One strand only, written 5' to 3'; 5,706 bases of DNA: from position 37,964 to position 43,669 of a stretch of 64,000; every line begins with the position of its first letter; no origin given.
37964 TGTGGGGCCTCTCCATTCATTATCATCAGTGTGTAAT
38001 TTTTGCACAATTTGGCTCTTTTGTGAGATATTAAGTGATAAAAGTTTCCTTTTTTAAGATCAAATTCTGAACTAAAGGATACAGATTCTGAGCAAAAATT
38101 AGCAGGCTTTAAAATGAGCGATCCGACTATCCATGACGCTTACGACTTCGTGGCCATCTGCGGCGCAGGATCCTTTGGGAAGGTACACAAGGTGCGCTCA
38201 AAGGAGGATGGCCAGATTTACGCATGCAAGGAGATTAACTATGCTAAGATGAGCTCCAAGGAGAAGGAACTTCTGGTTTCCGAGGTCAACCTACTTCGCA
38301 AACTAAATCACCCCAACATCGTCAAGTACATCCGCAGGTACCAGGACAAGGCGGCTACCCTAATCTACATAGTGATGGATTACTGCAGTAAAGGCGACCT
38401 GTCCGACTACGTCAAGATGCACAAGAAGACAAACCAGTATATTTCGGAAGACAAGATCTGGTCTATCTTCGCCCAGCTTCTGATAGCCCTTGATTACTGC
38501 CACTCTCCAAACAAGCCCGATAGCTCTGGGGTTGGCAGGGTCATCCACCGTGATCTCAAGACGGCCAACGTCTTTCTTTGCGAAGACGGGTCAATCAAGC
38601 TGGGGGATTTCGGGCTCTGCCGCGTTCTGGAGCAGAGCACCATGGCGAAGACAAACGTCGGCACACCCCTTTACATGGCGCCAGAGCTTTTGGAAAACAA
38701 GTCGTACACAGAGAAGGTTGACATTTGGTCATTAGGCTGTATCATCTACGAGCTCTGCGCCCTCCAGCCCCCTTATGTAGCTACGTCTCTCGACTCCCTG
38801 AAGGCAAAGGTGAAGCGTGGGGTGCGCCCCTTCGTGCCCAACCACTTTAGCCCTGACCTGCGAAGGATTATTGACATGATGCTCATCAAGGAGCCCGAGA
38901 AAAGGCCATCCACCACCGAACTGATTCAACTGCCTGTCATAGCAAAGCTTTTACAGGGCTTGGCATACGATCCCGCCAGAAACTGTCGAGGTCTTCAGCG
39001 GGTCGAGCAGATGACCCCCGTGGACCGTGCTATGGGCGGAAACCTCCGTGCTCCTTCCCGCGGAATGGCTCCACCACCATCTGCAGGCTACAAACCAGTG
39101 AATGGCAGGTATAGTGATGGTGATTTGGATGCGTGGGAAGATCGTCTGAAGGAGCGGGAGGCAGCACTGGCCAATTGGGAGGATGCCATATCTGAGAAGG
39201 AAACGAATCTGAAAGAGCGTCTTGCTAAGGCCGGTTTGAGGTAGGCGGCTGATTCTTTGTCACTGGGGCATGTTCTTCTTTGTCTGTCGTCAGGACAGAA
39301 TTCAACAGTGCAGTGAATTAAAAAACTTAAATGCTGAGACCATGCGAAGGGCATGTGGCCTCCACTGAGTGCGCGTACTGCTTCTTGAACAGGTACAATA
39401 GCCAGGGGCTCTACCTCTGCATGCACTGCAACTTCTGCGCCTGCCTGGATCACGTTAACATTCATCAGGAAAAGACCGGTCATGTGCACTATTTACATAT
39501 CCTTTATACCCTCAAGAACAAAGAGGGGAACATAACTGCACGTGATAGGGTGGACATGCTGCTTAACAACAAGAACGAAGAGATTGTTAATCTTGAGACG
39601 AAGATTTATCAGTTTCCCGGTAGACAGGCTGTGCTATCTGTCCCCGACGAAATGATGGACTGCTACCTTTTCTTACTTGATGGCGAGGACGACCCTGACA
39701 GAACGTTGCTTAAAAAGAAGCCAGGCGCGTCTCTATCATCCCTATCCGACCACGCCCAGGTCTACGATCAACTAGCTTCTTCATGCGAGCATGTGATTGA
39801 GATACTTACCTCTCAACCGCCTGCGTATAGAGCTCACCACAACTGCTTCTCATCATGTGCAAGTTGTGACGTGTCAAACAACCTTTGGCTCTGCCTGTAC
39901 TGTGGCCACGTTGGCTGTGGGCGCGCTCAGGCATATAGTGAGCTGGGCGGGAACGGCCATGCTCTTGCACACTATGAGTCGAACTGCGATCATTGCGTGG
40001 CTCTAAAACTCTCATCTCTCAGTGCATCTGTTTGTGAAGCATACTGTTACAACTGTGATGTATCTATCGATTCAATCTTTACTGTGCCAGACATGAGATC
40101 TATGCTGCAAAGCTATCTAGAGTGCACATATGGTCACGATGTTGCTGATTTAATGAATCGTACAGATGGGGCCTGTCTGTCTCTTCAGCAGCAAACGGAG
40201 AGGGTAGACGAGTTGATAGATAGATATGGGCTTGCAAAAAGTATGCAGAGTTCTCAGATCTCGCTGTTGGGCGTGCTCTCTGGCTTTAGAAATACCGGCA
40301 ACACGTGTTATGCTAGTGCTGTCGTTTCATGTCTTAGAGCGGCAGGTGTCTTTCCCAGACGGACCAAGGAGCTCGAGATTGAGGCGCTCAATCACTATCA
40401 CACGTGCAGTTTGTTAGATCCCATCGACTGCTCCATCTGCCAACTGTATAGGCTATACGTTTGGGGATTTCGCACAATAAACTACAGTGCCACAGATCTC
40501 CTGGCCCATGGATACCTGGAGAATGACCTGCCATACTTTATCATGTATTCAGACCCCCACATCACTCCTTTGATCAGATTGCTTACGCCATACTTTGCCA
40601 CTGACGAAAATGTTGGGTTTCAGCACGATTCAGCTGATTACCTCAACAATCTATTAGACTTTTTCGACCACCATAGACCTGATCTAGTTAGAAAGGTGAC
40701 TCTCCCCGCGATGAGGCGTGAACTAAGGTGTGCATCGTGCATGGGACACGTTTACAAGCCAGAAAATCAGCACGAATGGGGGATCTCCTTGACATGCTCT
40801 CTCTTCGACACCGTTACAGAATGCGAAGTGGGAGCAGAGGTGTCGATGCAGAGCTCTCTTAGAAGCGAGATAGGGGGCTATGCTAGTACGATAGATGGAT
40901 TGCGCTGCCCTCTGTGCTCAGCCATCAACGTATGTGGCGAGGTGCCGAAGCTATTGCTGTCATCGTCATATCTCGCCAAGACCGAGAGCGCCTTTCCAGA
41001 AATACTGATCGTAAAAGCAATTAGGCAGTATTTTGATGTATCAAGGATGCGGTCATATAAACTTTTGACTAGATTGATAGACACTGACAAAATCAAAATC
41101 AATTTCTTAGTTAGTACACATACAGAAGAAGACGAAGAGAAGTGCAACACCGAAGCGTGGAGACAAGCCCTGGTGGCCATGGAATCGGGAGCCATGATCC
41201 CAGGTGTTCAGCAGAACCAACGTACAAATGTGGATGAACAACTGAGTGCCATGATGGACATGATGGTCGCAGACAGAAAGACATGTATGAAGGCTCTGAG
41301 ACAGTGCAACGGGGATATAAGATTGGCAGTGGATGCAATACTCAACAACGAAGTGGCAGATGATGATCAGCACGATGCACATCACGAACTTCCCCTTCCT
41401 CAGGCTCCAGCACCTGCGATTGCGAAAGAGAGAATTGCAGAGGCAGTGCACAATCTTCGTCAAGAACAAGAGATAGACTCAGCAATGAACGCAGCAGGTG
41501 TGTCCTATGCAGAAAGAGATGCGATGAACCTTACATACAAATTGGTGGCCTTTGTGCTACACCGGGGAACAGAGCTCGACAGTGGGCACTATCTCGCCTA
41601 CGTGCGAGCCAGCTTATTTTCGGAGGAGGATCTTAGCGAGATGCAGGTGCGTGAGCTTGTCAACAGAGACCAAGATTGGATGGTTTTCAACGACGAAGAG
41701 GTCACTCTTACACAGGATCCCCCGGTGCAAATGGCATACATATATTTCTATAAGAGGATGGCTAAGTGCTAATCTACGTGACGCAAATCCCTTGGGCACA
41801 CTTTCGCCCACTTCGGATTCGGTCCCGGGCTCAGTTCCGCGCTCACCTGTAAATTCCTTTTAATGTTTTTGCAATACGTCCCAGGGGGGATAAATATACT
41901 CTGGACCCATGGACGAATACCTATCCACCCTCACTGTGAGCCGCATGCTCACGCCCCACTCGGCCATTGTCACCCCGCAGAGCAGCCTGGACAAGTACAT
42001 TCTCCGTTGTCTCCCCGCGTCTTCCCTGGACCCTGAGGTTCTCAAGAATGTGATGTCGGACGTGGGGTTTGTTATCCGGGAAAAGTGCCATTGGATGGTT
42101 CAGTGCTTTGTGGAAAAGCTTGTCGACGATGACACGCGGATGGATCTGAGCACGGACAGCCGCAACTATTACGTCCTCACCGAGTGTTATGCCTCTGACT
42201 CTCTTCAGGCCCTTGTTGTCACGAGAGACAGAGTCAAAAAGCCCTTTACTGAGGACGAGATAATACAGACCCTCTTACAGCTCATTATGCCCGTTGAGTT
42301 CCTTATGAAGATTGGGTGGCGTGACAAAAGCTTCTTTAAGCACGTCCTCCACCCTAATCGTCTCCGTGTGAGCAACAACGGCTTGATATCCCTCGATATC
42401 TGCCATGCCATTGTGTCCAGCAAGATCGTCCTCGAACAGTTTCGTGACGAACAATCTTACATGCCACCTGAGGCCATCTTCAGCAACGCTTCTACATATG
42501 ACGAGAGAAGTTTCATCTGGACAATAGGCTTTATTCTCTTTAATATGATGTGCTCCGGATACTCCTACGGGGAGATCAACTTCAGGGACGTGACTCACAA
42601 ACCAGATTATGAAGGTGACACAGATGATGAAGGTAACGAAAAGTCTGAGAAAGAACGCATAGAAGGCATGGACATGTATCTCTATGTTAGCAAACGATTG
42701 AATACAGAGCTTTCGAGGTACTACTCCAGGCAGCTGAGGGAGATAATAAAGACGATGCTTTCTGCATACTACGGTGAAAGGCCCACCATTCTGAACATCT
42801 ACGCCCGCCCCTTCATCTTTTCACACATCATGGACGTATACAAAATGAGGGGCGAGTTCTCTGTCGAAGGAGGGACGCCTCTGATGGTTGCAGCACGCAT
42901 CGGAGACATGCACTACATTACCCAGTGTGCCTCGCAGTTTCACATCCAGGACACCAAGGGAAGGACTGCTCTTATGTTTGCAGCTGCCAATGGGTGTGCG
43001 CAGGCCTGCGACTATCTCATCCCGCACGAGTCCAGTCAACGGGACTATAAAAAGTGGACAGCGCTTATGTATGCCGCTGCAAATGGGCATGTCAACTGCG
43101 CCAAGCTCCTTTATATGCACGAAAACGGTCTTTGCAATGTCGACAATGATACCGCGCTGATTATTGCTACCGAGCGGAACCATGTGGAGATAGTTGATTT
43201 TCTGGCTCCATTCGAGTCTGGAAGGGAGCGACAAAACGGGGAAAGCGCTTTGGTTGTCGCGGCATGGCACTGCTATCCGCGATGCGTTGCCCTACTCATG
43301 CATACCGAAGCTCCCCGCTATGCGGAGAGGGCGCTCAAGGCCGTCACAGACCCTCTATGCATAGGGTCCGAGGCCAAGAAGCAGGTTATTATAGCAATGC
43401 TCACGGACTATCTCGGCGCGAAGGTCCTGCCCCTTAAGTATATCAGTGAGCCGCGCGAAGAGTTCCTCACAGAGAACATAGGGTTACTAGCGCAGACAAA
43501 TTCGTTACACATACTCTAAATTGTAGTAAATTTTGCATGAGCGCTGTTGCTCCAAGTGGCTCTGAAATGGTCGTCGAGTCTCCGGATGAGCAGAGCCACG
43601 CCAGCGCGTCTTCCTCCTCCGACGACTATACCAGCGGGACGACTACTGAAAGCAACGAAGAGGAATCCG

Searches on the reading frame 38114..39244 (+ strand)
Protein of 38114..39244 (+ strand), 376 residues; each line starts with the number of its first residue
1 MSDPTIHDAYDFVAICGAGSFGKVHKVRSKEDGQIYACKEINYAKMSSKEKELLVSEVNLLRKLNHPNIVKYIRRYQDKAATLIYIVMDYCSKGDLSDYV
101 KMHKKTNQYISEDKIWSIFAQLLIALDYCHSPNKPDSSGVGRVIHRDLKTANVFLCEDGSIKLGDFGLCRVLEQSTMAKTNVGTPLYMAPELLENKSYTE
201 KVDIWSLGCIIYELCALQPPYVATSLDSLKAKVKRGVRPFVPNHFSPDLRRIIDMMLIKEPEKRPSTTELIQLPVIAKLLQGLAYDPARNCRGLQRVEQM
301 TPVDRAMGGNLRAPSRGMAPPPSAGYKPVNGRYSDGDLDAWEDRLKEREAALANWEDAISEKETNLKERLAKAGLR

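Call 81: search_protein_families(library=pfam, proteins=[window:38114-39244:+], max_evalue=0.001)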
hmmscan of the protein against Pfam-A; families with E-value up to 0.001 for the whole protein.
window:38114-39244:+ (376 aa): 3 families
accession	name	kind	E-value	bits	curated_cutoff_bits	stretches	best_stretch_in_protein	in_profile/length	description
PF00069.31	Pkinase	-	3.8e-68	230.2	31.7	1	12-275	3-262/263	Protein kinase domain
PF07714.23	PK_Tyr_Ser-Thr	-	8.9e-44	150.2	23.1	1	16-272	7-256/258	Protein tyrosine and serine/threonine kinase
PF14531.12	Kinase-like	-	0.00032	20.5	25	1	143-221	166-251/289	Kinase-like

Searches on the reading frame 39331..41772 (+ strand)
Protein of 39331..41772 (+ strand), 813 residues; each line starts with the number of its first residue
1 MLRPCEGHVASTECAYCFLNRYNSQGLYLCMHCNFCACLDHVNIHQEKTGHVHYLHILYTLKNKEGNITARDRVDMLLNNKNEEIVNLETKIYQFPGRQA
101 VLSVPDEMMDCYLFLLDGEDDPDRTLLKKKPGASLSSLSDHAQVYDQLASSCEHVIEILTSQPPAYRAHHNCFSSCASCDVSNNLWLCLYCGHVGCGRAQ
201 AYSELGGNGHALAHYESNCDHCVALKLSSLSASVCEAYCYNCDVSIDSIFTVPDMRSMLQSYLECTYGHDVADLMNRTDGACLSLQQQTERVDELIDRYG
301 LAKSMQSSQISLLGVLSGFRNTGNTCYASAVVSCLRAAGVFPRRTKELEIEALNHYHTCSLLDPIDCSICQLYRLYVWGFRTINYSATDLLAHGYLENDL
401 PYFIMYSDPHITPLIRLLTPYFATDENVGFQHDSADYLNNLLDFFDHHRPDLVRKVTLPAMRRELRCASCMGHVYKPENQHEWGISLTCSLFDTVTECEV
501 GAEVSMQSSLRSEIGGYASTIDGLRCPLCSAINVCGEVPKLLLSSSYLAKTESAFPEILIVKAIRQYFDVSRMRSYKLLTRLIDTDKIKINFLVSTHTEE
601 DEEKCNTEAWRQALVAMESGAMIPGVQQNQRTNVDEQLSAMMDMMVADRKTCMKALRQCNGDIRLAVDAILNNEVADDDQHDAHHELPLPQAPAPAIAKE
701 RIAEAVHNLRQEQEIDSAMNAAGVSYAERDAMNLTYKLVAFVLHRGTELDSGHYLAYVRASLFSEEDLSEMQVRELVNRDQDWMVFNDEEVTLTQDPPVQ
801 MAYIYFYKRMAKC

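Call 81: search_protein_families(library=pfam, proteins=[window:39331-41772:+], max_evalue=0.001)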
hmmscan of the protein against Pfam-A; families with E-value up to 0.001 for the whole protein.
window:39331-41772:+ (813 aa): 3 families
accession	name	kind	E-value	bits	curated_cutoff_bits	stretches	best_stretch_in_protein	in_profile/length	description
PF00443.35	UCH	-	5.5e-22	79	23.9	1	318-807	2-254/254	Ubiquitin carboxyl-terminal hydrolase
PF02148.25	zf-UBP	-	7.3e-17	61.8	22.7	1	176-247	1-59/63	Zn-finger in ubiquitin-hydrolases and other protein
PF17807.7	zf-UBP_var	-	4.7e-09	36.3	22.6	1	10-60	11-61/64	Variant UBP zinc finger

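Call 82: list_cluster_members(proteins=[window:39331-41769:+, window:16186-19488:+])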
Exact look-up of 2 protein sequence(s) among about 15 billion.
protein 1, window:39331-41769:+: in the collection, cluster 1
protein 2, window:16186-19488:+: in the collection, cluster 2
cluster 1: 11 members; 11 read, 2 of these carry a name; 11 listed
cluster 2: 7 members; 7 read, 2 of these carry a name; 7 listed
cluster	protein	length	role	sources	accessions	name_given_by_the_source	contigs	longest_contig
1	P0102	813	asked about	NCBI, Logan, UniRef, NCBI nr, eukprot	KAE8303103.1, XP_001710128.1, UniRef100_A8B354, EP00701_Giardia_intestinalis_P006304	Ubiquitin carboxyl-terminal hydrolase 14 [Giardia duodenalis] | ubiquitinyl hydrolase 1 n=1 Tax=Giardia intestinalis (strain ATCC 50803 / WB clone C6) ... | Ubiquitin carboxyl-terminal hydrolase 14 [Giardia intestinalis]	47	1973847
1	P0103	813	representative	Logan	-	-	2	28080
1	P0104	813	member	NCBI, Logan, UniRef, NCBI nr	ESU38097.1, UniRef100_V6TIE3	Ubiquitin carboxyl-terminal hydrolase [Giardia duodenalis] | ubiquitinyl hydrolase 1 n=1 Tax=Giardia intestinalis TaxID=5741 RepID=V6TIE3_GIAIN | Ubiquitin carboxyl-terminal hydrolase [Giardia intestinalis]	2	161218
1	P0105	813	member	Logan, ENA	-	-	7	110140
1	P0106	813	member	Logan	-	-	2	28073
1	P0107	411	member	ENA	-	-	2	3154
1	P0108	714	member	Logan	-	-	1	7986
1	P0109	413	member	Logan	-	-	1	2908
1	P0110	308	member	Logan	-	-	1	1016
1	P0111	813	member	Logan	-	-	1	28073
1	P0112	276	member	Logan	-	-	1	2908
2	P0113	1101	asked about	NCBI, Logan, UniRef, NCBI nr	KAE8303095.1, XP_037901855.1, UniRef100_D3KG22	hypothetical protein GL50803_007721 [Giardia duodenalis] | Uncharacterized protein n=1 Tax=Giardia intestinalis (strain ATCC 50803 / WB clone C6) ... | hypothetical protein GL50803_007721 [Giardia intestinalis]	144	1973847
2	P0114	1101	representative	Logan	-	-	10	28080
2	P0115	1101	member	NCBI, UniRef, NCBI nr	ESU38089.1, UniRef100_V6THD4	Hypothetical protein DHA2_150242 [Giardia duodenalis] | Uncharacterized protein n=1 Tax=Giardia intestinalis TaxID=5741 RepID=V6THD4_GIAIN | Hypothetical protein DHA2_150242 [Giardia intestinalis]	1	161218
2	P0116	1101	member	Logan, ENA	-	-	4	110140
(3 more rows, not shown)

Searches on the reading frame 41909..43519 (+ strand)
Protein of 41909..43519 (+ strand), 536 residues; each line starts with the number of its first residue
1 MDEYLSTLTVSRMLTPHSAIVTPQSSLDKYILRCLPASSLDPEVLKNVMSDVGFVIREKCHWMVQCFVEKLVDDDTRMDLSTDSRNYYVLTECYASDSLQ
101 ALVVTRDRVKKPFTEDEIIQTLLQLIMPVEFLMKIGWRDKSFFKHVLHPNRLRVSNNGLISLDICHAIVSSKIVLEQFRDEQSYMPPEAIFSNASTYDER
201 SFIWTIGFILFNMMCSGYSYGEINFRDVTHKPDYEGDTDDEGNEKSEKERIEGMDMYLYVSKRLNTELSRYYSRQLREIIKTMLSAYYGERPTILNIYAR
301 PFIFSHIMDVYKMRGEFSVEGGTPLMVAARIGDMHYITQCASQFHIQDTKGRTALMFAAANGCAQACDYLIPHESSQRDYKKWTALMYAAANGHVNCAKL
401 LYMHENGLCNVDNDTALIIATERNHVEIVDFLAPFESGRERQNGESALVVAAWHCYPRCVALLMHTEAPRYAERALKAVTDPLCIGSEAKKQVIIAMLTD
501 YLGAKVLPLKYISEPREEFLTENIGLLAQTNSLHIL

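Call 81: search_protein_families(library=pfam, proteins=[window:41909-43519:+], max_evalue=0.001)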
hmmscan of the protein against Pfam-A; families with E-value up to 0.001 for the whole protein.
window:41909-43519:+ (536 aa): 6 families
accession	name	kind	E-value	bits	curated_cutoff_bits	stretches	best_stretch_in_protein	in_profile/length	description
PF12796.13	Ank_2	-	3.3e-31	108.2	27.3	3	325-404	1-82/90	Ankyrin repeats (3 copies)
PF00023.36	Ank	-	1.3e-16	60.2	21.1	1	383-412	3-29/33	Ankyrin repeat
PF13637.12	Ank_4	-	1.8e-13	50.8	22.7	1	355-401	1-49/50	Ankyrin repeats (many copies)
PF13606.12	Ank_3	-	3.9e-11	42.5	22.3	0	351-373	2-24/30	Ankyrin repeat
PF00069.31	Pkinase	-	6.1e-11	42.6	31.7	1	79-303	65-263/263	Protein kinase domain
PF13857.12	Ank_5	-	2.4e-10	41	27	0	381-420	14-56/56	Ankyrin repeats (many copies)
